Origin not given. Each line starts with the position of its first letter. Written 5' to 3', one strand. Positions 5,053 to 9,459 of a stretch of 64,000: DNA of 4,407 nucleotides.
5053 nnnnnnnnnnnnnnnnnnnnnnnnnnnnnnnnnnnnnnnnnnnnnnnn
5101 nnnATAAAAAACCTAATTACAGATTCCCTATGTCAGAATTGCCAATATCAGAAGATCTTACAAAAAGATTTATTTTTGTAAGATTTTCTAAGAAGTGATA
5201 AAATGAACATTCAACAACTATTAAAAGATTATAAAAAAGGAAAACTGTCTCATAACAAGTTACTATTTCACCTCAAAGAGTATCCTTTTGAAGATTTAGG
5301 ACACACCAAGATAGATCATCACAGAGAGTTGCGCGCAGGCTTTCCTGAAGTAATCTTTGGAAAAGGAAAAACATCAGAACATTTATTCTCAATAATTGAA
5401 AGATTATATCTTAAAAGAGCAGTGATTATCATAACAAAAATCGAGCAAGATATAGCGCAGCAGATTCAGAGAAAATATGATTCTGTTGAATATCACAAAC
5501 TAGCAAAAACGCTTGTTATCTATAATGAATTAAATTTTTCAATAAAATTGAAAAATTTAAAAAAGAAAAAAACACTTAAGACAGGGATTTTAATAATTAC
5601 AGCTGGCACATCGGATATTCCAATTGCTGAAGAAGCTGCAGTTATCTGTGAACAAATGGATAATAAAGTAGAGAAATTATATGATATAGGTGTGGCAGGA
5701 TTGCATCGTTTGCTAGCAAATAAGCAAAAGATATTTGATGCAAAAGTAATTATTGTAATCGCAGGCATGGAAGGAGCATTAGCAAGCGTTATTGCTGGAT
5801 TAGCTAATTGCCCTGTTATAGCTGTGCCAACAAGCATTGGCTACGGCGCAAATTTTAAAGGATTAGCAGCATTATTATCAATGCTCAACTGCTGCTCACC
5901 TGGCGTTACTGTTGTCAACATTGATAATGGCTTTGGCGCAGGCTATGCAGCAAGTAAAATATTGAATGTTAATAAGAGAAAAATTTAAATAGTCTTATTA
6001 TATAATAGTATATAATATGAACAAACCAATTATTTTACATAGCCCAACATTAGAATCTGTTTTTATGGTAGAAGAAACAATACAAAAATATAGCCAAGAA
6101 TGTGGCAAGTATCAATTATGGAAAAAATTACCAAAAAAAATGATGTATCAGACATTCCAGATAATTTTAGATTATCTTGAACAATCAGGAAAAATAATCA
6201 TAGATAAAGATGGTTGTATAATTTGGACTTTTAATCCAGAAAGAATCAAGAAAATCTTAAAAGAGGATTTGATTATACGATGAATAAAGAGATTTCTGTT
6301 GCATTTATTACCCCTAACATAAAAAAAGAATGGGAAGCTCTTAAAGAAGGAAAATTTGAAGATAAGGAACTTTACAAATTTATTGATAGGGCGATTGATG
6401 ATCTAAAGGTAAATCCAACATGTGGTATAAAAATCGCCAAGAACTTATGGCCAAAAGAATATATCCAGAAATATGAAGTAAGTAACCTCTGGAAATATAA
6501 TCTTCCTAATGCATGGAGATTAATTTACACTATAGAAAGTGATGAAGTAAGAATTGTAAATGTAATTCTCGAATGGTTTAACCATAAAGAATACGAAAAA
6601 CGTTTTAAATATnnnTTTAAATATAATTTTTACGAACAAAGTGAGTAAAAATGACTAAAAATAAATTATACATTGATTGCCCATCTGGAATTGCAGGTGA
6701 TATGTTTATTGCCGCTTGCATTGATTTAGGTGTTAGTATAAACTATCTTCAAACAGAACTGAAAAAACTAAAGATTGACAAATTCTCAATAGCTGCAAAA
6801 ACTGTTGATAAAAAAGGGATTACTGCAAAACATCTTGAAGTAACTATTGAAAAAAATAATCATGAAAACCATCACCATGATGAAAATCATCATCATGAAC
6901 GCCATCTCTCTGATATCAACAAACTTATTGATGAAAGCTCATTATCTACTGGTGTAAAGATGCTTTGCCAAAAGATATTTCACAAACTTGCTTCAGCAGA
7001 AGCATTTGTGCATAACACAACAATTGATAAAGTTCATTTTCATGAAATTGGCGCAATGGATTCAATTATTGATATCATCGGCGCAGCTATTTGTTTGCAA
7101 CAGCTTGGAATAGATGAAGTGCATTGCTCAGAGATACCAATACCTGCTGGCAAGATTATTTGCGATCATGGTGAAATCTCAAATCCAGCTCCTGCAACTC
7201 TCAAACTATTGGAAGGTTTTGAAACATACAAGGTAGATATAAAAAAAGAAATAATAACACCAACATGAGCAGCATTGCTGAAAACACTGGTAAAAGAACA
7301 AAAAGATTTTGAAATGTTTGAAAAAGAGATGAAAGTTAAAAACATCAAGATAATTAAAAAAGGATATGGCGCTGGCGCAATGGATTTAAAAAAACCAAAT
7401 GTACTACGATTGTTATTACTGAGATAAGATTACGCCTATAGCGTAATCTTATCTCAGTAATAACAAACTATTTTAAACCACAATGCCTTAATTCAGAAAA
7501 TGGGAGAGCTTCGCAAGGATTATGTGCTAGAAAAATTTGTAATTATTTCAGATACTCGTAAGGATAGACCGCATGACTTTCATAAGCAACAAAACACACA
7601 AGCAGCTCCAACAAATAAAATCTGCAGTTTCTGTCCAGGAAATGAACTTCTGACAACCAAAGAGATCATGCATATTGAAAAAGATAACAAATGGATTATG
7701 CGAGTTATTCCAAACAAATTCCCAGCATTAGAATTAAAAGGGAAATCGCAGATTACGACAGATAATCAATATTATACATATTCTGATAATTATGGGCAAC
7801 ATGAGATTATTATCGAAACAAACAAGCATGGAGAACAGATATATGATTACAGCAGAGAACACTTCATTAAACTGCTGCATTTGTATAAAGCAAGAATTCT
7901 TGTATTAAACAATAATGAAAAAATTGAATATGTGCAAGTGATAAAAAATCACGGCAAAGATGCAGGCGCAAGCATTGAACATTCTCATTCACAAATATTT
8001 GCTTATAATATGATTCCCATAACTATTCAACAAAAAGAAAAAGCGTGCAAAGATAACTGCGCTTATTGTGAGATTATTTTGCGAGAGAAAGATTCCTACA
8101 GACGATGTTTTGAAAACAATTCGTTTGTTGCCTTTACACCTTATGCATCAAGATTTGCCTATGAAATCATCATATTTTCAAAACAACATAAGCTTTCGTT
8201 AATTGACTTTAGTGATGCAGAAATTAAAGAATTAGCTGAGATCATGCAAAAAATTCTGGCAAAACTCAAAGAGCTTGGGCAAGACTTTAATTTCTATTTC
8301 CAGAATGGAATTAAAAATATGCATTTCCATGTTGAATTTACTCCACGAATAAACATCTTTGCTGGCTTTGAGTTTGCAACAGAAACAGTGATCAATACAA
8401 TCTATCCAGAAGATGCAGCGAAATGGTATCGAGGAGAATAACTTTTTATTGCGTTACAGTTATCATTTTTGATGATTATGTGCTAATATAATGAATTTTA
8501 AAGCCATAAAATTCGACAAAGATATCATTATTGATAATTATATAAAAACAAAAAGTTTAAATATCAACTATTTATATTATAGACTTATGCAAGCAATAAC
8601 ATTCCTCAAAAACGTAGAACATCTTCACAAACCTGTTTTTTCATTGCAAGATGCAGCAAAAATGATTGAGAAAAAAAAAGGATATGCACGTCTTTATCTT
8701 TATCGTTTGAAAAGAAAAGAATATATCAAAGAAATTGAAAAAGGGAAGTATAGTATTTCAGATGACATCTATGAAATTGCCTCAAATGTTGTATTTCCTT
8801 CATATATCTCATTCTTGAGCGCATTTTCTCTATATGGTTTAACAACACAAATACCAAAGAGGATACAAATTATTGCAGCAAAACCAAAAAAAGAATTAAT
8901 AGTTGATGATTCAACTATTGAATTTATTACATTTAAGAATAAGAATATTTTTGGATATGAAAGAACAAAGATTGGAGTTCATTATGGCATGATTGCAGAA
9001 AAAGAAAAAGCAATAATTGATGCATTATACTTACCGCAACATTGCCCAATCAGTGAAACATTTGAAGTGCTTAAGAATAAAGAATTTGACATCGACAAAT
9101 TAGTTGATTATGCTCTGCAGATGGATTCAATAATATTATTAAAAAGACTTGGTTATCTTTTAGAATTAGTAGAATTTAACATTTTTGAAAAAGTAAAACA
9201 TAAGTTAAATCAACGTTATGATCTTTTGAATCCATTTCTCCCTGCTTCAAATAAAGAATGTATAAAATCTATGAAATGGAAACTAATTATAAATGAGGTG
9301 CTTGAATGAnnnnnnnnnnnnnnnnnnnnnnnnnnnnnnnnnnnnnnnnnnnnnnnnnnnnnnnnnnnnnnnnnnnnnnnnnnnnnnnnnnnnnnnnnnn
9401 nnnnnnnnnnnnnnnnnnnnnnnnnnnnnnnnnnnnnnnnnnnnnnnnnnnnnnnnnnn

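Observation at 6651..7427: LarC interrupted by TGA precisely at the conserved Gly of the TPTGAA motif, and carrying only the N-terminal (Ni-binding) domain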

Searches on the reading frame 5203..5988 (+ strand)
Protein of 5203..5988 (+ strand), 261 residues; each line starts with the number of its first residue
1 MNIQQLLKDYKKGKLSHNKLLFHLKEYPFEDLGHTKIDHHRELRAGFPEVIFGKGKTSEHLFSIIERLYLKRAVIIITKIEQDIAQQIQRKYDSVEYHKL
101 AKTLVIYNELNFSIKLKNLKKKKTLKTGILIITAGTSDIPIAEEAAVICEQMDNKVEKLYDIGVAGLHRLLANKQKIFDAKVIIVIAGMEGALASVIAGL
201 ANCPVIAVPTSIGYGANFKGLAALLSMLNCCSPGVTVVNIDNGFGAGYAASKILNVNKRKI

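Call 9: search_protein_families(library=pfam, proteins=[window:5203-5985:+], max_evalue=0.01)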
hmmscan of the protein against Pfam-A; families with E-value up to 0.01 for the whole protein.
window:5203-5985:+ (261 aa): 1 family
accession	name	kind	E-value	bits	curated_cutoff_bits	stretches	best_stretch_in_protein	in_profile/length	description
PF00731.26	AIRC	-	3e-19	69.4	30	1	129-260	2-133/148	AIR carboxylase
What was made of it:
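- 5203..5988 (+): larB (AIR-carboxylase-like), intact, 261 aa. Pfam AIRC, E 3e-19 (call 9).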

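Call 52: find_encoding_contigs(protein=window:5203-5988:+, flank=4000, max_places=6)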
Protein window:5203-5988:+ (261 aa): 1 contig read that carries it; 1 place shown.
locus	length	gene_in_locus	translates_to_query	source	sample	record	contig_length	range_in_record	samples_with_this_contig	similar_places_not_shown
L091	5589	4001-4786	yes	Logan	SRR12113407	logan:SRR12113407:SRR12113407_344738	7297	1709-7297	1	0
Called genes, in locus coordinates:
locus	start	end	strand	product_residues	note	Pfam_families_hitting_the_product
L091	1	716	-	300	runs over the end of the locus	PF13292:DXP_synthase_N, PF00456:Transketolase_N, PF00676:E1_dh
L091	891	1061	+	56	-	PF07754:Ribosomal_aS21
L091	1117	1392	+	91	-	PF00736:EF1_GNE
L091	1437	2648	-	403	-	PF02005:TRM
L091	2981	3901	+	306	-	PF02540:NAD_synthase (faint), PF00733:Asn_synthase (weak)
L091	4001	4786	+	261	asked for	PF00731:AIRC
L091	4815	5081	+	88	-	-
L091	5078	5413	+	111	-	-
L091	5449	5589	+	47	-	?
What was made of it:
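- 5203..5988 (+): The identical protein is found on an independent Logan contig, L091 (call 52).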

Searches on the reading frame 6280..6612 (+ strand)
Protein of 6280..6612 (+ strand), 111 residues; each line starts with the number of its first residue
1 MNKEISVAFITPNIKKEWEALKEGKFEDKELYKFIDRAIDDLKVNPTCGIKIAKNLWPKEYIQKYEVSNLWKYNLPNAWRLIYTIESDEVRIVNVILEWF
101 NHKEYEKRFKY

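Call 9: search_protein_families(library=pfam, proteins=[window:6280-6612:+], max_evalue=0.01)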
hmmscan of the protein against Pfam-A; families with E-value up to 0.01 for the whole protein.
window:6280-6612:+ (111 aa): 2 families
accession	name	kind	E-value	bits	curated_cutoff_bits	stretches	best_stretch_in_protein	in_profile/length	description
PF05016.21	ParE_toxin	-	0.00013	22.9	23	1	10-95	3-82/89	ParE toxin of type II toxin-antitoxin system, parDE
PF06769.20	YoeB_toxin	-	0.00042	20.7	27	1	16-94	4-75/80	YoeB-like toxin of bacterial type II toxin-antitoxin system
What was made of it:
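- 6017..6615 (+): Two-gene toxin-antitoxin-like pair (88 aa, then a 111-aa ParE/YoeB-like protein) inserted between larB and larC1. It is absent from the relatives. Weak ParE_toxin and YoeB_toxin hits (call 9).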

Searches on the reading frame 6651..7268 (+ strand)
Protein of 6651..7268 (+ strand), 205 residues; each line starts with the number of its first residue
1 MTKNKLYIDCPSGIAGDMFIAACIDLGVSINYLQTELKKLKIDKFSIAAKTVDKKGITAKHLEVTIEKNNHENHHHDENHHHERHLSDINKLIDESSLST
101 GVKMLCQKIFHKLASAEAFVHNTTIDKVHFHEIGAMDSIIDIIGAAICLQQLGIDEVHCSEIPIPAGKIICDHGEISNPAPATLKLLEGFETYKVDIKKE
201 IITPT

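Call 9: search_protein_families(library=pfam, proteins=[window:6651-7265:+], max_evalue=0.01)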
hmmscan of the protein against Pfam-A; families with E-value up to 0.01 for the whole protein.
window:6651-7265:+ (205 aa): 1 family
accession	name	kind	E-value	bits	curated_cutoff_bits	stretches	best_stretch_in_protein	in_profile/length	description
PF01969.22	Ni_insertion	-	4.3e-68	230.6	22.1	1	6-205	1-191/375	Nickel insertion protein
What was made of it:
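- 6651..7265 (+): larC1, part before the stop (residues 1-205). It carries all mapped His-cluster and acidic-pocket residues. Ni_insertion 1-191/375, E 4e-68 (call 9).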

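Call 11: find_encoding_contigs(protein=window:6651-7268:+, flank=10000)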
Protein window:6651-7268:+ (205 aa): no gene with exactly this product is on record in the collection.

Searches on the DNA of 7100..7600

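Call 37: search_rna_families(source=window, start=7100, end=7600, threshold=evalue, max_evalue=10)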
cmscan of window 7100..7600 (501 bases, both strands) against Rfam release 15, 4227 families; matches with E-value up to 10: 20.
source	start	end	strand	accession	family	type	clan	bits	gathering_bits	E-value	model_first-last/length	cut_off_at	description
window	7410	7466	-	RF04202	MIR5380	Gene; miRNA;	-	29.3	150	0.00084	1-137/137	no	MIR5380 microRNA precursor family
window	7411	7465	+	RF03993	mir-8536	Gene; miRNA;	-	28.2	100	0.00065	18-69/86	no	mir-8536 microRNA precursor family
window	7411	7465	-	RF03993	mir-8536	Gene; miRNA;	-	28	100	0.00075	18-69/86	no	mir-8536 microRNA precursor family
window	7398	7526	+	RF02319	TtnuHACA12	Gene; snRNA; snoRNA; HACA-box;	-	26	80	0.13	1-131/131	no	Tetrahymena snoRNA TtnuHACA12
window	7415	7461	+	RF04205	MIR2606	Gene; miRNA;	-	25.2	139.7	0.17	1-165/165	no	MIR2606 microRNA precursor family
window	7416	7465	-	RF00727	bantam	Gene; miRNA;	CL00091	24.4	61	0.023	1-82/82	no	bantam microRNA precursor family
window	7408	7468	-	RF04133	MIR2646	Gene; miRNA;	-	24.3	245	0.0033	1-256/256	no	MIR2646 microRNA precursor family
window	7409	7468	+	RF04174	MIR4208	Gene; miRNA;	-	23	140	0.37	1-191/191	no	MIR4208 microRNA precursor family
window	7254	7318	+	RF02075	STnc230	Gene; sRNA;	-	20.6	50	1.6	1-83/83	no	Enterobacterial sRNA STnc230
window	7407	7470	+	RF04097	MIR2630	Gene; miRNA;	-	20.4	144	0.091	1-229/229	no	MIR2630 microRNA precursor family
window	7451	7520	-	RF00527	snoMe28S-G3255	Gene; snRNA; snoRNA; CD-box;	CL00066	20.2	44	7.4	1-84/84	no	Small nucleolar RNA Me28S-Gm3255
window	7100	7220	-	RF02123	FTX_4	Gene; lncRNA;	-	20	80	0.83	1-120/141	3'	FTX transcript, XIST regulator conserved region 4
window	7399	7477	-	RF03759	MIR8703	Gene; miRNA;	-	19.6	94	1.6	1-83/83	no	MIR8703 microRNA precursor family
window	7409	7467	+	RF04207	MIR5048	Gene; miRNA;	-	19.5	160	0.021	1-356/356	no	MIR5048 microRNA precursor family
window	7402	7475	-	RF00689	MIR390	Gene; miRNA;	-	18.8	77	0.43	1-121/121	no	MIR390 microRNA precursor family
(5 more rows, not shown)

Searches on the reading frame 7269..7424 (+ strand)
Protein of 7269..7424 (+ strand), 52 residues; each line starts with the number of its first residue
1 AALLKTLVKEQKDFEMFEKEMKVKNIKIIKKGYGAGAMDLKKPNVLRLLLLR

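Call 9: search_protein_families(library=pfam, proteins=[window:7269-7424:+], max_evalue=0.01)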
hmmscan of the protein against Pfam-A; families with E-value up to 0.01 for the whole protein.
window:7269-7424:+ (52 aa): 1 family
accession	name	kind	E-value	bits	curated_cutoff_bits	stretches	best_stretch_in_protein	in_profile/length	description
PF01969.22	Ni_insertion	-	0.00027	20.6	22.1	1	20-50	203-234/375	Nickel insertion protein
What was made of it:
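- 7269..7427 (+): larC1, part after the stop (52 codons plus TAA). It is still conserved. Ni_insertion 203-234, E 2.7e-4 (call 9).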

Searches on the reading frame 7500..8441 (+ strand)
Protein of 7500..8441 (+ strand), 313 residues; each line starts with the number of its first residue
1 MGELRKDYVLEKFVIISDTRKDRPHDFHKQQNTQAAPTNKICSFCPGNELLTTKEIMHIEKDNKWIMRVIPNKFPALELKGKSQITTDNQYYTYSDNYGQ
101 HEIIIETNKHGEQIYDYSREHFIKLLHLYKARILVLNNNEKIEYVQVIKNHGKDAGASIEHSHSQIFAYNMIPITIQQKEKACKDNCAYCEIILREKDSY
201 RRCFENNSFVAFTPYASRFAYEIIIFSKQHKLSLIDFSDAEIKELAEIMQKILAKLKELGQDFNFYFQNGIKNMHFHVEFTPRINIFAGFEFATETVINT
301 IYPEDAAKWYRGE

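Call 9: search_protein_families(library=pfam, proteins=[window:7500-8438:+], max_evalue=0.01)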
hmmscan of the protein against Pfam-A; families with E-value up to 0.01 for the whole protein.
window:7500-8438:+ (313 aa): 6 families
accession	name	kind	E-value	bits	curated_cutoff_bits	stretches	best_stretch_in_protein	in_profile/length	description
PF01087.27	GalP_UDP_transf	-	9.6e-20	72.2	22.1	1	9-173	19-184/184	Galactose-1-phosphate uridyl transferase, N-terminal domain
PF16268.10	DUF4921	-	8.4e-15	55.1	28.5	1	134-305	213-388/425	Domain of unknown function (DUF4921)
PF16285.10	DUF4931_N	-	3e-11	43.9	24.1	1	85-170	39-122/124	Domain of unknown function (DUF4931) N-terminal domain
PF02744.22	GalP_UDP_tr_C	-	4.3e-08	33.5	29.2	1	196-271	24-99/165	Galactose-1-phosphate uridyl transferase, C-terminal domain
PF01230.28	HIT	-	1.5e-05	26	21.5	0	204-277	10-91/98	HIT domain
PF11969.13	DcpS_C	-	0.00072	20.4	24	1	186-278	1-97/114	Scavenger mRNA decapping enzyme C-term binding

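Call 53: find_encoding_contigs(protein=window:7500-8441:+, flank=4000, max_places=6)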
Protein window:7500-8441:+ (313 aa): no gene with exactly this product is on record in the collection.

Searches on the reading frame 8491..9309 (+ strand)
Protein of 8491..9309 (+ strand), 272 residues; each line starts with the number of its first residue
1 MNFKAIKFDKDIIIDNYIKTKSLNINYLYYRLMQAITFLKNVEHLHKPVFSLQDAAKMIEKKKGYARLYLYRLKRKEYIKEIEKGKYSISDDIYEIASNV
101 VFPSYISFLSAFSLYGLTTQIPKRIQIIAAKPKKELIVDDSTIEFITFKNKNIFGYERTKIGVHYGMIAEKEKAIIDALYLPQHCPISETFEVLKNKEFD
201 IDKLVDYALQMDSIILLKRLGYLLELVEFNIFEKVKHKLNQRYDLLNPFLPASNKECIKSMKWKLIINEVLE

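Call 9: search_protein_families(library=pfam, proteins=[window:8491-9306:+], max_evalue=0.01)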
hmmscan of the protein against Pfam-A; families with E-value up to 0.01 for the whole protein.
window:8491-9306:+ (272 aa): 2 families
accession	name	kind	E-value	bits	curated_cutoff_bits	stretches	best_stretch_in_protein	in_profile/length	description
PF09407.15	AbiEi_1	-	8.1e-05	23.3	22.2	1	104-226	18-142/142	AbiEi antitoxin C-terminal domain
PF13338.12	AbiEi_4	-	0.0004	20.9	25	1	42-88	6-47/49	Transcriptional regulator, AbiEi antitoxin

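Call 54: find_encoding_contigs(protein=window:8491-9309:+, flank=4000, max_places=6)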
Protein window:8491-9309:+ (272 aa): no gene with exactly this product is on record in the collection.
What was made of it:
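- Tried and rejected: Exact-protein look-ups of the 205-aa ORF, the GalT-like gene and AbiEi found nothing on record (calls 11, 53, 54).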
